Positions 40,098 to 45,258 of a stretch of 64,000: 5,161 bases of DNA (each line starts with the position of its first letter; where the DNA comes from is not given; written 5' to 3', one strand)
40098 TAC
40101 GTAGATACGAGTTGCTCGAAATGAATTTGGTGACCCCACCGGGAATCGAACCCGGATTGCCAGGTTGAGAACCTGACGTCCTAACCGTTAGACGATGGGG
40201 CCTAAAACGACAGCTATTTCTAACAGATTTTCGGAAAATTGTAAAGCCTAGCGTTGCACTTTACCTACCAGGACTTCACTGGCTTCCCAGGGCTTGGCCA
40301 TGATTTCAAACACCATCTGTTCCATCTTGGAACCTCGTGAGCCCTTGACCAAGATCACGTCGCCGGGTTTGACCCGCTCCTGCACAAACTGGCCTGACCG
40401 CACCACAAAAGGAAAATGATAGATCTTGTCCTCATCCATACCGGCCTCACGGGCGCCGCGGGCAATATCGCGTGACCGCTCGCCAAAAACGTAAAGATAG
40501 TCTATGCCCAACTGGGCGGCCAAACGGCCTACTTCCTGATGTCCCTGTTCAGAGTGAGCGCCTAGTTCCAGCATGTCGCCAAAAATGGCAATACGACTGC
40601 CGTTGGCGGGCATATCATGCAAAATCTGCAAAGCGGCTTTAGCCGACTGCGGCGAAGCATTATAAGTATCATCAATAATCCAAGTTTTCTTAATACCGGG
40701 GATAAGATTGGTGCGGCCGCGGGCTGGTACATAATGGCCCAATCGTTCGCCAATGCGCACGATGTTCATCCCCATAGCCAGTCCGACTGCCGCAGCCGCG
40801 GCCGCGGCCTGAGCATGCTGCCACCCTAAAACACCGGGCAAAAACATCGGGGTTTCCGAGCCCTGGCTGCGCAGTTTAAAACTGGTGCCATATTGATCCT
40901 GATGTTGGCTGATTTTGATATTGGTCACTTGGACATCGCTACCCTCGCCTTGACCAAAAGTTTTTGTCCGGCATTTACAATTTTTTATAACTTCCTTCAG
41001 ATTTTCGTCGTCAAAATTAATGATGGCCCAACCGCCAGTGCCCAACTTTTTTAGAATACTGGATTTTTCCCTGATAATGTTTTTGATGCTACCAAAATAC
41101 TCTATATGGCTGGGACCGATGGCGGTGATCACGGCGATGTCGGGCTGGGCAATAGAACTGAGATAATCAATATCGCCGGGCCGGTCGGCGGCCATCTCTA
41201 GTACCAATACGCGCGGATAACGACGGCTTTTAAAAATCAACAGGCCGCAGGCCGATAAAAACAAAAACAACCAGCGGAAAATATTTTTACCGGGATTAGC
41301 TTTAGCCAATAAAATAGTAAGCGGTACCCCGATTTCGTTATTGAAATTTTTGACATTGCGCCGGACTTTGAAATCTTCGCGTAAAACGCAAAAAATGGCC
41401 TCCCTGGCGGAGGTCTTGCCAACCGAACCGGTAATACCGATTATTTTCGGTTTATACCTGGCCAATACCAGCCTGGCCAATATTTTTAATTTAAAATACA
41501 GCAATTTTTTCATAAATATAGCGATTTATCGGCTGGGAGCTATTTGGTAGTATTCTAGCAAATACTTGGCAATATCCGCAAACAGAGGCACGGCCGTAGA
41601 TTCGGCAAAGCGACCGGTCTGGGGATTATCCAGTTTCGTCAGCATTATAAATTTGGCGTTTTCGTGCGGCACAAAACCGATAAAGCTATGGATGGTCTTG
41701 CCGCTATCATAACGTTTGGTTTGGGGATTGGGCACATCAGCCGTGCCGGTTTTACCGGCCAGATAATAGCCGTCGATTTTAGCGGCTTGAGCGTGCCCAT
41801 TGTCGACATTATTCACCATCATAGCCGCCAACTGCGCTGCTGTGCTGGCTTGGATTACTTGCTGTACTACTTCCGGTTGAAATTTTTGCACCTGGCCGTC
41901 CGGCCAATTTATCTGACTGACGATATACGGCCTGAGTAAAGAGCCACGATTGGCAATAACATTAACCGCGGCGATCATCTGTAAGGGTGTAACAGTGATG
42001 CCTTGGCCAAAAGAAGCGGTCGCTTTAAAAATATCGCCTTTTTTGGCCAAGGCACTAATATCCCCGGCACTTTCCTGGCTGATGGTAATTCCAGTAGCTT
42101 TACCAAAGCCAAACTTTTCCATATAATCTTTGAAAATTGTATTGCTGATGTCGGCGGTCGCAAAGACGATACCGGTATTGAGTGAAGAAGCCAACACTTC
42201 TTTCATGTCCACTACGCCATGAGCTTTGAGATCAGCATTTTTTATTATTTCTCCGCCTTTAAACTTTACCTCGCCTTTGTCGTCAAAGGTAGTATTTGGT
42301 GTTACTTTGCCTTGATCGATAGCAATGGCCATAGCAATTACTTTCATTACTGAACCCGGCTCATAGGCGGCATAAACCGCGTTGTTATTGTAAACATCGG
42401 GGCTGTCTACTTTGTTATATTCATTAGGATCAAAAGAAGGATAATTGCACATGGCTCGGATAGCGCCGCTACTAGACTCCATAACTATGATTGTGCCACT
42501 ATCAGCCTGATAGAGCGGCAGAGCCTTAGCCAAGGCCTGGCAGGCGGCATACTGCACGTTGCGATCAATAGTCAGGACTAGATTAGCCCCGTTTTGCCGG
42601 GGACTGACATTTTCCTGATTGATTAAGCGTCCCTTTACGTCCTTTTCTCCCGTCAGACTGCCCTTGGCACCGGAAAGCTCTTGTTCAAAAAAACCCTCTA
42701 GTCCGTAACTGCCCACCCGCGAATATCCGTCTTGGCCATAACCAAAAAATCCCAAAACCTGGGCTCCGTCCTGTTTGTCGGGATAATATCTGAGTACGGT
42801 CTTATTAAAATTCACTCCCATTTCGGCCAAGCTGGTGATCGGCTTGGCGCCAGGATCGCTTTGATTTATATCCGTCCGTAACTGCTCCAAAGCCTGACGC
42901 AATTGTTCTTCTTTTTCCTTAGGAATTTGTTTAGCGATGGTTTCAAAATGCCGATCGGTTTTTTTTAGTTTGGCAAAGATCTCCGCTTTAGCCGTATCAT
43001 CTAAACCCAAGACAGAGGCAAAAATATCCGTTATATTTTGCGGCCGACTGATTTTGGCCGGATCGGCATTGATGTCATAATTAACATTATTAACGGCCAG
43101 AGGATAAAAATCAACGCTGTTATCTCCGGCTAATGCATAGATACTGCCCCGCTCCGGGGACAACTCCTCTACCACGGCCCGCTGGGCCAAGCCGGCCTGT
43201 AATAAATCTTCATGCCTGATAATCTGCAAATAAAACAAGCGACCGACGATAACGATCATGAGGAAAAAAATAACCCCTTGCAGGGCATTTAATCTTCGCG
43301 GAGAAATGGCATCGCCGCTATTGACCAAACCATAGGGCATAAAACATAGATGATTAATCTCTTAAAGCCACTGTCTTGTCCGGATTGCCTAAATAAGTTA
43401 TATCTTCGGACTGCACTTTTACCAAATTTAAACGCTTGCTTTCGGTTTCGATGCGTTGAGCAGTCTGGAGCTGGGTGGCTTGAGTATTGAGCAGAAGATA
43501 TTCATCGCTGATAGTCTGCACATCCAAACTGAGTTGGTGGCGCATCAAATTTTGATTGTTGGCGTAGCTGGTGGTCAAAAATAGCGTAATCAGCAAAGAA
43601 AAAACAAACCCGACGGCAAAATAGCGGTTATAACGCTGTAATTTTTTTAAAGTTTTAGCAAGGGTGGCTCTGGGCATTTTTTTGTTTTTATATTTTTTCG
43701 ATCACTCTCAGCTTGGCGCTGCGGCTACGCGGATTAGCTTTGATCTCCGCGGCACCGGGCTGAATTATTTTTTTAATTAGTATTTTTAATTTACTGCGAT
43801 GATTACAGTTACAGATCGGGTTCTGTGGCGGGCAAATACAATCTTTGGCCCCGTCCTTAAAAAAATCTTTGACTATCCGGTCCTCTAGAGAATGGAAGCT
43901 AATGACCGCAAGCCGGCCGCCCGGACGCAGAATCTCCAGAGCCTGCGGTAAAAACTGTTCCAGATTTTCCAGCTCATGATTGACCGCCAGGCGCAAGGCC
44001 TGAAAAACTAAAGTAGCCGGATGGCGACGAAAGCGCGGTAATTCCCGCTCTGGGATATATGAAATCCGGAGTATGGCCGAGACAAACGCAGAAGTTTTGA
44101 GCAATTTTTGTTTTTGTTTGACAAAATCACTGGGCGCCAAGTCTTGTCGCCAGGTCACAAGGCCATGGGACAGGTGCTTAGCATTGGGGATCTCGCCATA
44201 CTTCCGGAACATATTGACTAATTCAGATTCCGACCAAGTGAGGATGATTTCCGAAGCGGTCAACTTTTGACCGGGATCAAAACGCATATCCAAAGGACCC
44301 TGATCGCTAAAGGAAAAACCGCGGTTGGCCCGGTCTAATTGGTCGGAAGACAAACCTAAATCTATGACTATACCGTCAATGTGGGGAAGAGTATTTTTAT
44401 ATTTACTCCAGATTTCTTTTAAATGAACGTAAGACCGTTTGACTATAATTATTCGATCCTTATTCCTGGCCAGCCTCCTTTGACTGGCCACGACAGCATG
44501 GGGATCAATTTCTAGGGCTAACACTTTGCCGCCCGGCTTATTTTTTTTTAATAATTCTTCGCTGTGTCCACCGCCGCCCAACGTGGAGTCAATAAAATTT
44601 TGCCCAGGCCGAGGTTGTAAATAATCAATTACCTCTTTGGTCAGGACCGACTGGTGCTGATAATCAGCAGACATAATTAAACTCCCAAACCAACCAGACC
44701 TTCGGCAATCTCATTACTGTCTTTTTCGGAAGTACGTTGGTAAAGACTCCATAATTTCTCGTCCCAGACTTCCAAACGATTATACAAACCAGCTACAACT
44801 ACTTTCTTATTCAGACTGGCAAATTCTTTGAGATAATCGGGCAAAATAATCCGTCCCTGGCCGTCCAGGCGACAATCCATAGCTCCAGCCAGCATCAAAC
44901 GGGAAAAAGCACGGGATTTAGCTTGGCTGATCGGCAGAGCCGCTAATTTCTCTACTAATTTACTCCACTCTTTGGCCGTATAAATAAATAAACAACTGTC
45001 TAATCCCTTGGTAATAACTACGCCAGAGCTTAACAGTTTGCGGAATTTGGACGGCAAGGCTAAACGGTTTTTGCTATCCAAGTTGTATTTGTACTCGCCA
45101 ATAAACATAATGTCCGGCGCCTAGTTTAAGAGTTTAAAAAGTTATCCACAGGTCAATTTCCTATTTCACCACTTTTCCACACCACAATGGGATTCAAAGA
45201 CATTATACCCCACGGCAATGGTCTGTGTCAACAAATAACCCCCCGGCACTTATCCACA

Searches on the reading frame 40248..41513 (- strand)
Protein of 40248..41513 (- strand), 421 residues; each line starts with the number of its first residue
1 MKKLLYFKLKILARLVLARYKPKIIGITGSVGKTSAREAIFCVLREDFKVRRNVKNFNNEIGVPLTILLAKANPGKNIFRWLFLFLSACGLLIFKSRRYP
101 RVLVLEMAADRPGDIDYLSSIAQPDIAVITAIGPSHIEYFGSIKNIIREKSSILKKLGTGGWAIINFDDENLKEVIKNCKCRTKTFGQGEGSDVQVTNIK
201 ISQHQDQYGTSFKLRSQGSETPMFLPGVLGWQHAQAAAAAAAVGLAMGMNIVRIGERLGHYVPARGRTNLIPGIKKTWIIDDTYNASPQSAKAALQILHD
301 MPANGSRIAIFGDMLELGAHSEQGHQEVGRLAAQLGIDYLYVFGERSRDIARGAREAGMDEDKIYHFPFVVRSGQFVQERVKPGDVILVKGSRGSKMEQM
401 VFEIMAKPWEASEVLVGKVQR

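Call 8: search_protein_families(library=pfam, proteins=[window:40248-41513:-], max_evalue=0.01)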
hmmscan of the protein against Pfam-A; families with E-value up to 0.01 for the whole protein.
window:40248-41513:- (421 aa): 2 families
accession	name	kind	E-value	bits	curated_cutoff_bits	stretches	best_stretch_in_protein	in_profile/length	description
PF08245.18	Mur_ligase_M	-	2.4e-30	106.4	24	2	100-241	57-197/200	Mur ligase middle domain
PF02875.26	Mur_ligase_C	-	1.9e-20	74.4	28.4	1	266-393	1-127/127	Mur ligase, glutamate ligase domain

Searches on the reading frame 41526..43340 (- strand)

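Call 8: search_protein_families(library=pfam, proteins=[window:41526-43340:-], max_evalue=0.01)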
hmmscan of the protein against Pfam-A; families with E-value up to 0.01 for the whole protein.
window:41526-43340:- (604 aa): 2 families
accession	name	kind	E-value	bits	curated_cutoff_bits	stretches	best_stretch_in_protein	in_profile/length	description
PF00905.27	Transpeptidase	-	1.6e-69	234.8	22.1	1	282-591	1-298/299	Penicillin binding protein transpeptidase domain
PF03717.20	PBP_dimer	-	2e-12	48.3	24.4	1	61-242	3-178/180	Penicillin-binding Protein dimerisation domain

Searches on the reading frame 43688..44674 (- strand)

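Call 8: search_protein_families(library=pfam, proteins=[window:43688-44674:-], max_evalue=0.01)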
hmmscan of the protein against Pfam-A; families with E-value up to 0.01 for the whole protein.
window:43688-44674:- (328 aa): 4 families
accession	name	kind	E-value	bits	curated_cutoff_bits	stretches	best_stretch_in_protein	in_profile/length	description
PF01795.25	Methyltransf_5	-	7.6e-102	341.4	27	1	5-328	2-309/309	MraW methylase family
PF08242.18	Methyltransf_12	-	0.00049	21.2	30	0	33-73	6-45/98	Methyltransferase domain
PF01209.24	Ubie_methyltran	-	0.0031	17.3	20.1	0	11-71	35-95/233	ubiE/COQ5 methyltransferase family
PF08241.18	Methyltransf_11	-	0.0064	17.6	21.2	0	230-256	68-94/95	Methyltransferase domain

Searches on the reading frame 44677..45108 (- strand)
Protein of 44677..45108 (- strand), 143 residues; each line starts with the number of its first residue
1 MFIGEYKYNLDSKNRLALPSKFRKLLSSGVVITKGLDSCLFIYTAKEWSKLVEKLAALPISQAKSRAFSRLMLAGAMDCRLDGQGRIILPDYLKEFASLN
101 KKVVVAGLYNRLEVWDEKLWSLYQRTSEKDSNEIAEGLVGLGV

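Call 8: search_protein_families(library=pfam, proteins=[window:44677-45108:-], max_evalue=0.01)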
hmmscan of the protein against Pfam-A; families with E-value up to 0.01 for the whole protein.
window:44677-45108:- (143 aa): 1 family
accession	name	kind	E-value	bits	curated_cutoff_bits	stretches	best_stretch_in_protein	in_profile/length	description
PF02381.23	MraZ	-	7.3e-40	135.2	23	2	1-70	1-71/72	MraZ protein, putative antitoxin-like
